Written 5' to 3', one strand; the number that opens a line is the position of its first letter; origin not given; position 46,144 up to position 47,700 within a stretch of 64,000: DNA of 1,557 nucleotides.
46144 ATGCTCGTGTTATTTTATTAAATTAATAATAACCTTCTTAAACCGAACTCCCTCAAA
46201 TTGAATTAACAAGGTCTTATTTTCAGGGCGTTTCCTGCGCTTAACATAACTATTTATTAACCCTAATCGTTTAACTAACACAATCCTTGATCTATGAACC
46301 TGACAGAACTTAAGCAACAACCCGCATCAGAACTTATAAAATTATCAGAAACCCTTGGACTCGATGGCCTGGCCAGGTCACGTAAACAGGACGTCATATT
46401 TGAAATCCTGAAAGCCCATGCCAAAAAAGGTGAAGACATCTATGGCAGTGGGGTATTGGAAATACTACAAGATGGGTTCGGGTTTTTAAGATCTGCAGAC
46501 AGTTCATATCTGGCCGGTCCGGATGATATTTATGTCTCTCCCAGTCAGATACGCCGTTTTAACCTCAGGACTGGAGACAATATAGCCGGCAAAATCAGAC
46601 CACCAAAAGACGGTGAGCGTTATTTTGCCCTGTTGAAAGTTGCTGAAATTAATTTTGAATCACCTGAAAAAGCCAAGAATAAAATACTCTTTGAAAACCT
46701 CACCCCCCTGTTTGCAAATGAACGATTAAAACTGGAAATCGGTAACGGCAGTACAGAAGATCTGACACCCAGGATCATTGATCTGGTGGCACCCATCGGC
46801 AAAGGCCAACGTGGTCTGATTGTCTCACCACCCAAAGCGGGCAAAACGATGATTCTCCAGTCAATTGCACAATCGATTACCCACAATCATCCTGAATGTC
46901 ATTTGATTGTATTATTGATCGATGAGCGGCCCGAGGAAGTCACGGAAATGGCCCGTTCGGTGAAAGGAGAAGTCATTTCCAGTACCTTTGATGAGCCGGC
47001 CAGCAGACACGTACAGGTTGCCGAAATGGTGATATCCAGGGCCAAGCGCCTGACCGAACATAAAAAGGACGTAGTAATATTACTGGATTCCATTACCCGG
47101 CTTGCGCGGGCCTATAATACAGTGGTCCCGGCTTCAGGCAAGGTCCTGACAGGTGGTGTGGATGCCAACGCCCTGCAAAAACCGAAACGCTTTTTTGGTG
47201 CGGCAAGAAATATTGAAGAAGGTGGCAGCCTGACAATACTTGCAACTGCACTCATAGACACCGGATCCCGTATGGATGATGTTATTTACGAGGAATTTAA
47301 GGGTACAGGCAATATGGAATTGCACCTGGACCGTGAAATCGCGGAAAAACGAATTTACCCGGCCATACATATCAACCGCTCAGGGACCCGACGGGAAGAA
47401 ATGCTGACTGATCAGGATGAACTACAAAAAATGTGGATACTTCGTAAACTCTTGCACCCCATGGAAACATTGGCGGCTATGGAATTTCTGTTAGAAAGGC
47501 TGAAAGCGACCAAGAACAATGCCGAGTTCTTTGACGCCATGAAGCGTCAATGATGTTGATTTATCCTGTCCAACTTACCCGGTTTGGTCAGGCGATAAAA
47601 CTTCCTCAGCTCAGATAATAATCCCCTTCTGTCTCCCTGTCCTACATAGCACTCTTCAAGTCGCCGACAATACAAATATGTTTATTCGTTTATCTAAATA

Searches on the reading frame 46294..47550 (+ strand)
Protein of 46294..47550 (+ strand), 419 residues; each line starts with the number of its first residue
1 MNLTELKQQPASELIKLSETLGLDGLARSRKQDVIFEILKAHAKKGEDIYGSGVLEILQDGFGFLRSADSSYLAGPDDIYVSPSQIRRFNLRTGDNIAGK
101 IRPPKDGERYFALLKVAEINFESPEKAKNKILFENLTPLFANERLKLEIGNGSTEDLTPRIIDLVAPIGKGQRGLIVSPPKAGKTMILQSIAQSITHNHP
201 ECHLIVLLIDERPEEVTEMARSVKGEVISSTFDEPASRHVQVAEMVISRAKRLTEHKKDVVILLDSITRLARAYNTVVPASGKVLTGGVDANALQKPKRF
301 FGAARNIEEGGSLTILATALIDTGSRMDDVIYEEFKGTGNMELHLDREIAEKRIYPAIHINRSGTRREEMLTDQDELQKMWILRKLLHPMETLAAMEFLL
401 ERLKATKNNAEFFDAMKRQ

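Call 40: find_encoding_contigs(protein=window:46294-47550:+, flank=8000, max_places=8)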
Protein window:46294-47550:+ (419 aa): 3 contigs read that carry it; 3 places shown.
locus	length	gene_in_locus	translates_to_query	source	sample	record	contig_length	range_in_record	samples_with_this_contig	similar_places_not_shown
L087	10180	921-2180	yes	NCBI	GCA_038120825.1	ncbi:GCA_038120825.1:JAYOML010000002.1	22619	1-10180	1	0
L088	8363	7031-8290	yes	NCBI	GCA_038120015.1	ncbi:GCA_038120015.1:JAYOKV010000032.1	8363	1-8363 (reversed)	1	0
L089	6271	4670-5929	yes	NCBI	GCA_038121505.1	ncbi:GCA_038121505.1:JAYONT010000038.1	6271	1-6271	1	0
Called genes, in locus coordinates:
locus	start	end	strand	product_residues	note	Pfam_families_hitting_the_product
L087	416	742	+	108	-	PF00085:Thioredoxin, PF13098:Thioredoxin_2, PF13905:Thioredoxin_8 (faint)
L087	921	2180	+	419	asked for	PF07498:Rho_N, PF07497:Rho_RNA_bind, PF00006:ATP-synt_ab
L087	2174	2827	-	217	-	-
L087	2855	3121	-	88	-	-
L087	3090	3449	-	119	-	-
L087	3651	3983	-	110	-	-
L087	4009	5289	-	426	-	-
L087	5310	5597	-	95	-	PF00166:Cpn10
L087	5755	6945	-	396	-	PF14306:PUA_2, PF01747:ATP-sulfurylase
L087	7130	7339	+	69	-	-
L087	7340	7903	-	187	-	PF14803:Zn_ribbon_Nudix, PF00293:NUDIX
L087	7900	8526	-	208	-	PF25182:NonGDSL (weak), PF00657:Lipase_GDSL, PF13472:Lipase_GDSL_2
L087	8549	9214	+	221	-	PF13304:AAA_21 (faint), PF00005:ABC_tran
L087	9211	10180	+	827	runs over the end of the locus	PF12704:MacB_PCD (faint), PF02687:FtsX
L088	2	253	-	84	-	?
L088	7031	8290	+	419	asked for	PF07498:Rho_N, PF07497:Rho_RNA_bind, PF00006:ATP-synt_ab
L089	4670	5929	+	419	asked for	PF07498:Rho_N, PF07497:Rho_RNA_bind, PF00006:ATP-synt_ab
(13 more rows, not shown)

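Call 44: list_cluster_members(proteins=[window:46294-47550:+, window:45789-46112:+, window:50551-51618:-, window:51794-52192:-, window:52240-52608:+, window:49296-50537:+])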
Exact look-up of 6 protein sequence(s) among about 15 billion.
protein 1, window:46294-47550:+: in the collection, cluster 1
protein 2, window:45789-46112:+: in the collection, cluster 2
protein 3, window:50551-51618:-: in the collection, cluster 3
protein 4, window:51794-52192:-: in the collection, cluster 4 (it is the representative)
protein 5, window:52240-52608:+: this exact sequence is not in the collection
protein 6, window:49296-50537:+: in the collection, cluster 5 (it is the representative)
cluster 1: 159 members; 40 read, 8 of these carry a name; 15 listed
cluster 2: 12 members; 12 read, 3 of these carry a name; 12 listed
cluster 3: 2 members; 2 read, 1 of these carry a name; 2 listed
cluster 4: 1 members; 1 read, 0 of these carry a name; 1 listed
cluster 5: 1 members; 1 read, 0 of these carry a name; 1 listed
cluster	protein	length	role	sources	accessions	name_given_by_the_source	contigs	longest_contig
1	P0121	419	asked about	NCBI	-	-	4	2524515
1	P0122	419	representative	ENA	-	-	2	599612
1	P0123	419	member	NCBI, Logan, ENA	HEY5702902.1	MAG TPA: transcription termination factor Rho [Gammaproteobacteria bacterium]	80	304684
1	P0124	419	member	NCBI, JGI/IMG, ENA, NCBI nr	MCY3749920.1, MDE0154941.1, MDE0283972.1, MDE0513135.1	MAG: transcription termination factor Rho [Gammaproteobacteria bacterium] | transcription termination factor Rho [Gammaproteobacteria bacterium]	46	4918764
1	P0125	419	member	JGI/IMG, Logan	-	transcription termination factor Rho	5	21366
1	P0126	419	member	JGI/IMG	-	transcription termination factor Rho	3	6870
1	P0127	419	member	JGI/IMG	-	transcription termination factor Rho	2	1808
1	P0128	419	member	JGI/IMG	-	transcription termination factor Rho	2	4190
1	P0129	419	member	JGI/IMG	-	transcription termination factor Rho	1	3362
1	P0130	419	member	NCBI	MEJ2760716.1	MAG: transcription termination factor Rho [Gammaproteobacteria bacterium]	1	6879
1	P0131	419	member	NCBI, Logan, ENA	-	-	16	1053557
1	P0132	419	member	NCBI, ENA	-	-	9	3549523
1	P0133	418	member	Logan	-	-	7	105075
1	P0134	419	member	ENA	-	-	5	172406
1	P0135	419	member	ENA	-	-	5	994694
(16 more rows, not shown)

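Call 47: search_protein_families(library=phrogs, proteins=[L087:2177-2827:-, L087:2858-3172:-, L087:3093-3467:-], max_evalue=0.1)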
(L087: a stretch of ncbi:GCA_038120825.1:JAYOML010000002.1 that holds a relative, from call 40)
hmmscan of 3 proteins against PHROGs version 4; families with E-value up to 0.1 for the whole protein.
L087:2177-2827:- (217 aa): 1 family
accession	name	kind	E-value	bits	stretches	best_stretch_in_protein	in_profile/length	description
phrog_22082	-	unknown function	0.061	14.9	0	113-127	12-26/40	-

L087:2858-3172:- (105 aa): 0 families

L087:3093-3467:- (125 aa): 0 families

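Call 48: search_protein_families(library=pfam, proteins=[L087:2177-2827:-, L087:2858-3172:-, L087:3093-3467:-], max_evalue=1)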
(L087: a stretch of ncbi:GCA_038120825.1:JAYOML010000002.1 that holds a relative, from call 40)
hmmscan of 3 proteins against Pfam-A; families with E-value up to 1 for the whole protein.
L087:2177-2827:- (217 aa): 0 families

L087:2858-3172:- (105 aa): 0 families

L087:3093-3467:- (125 aa): 0 families
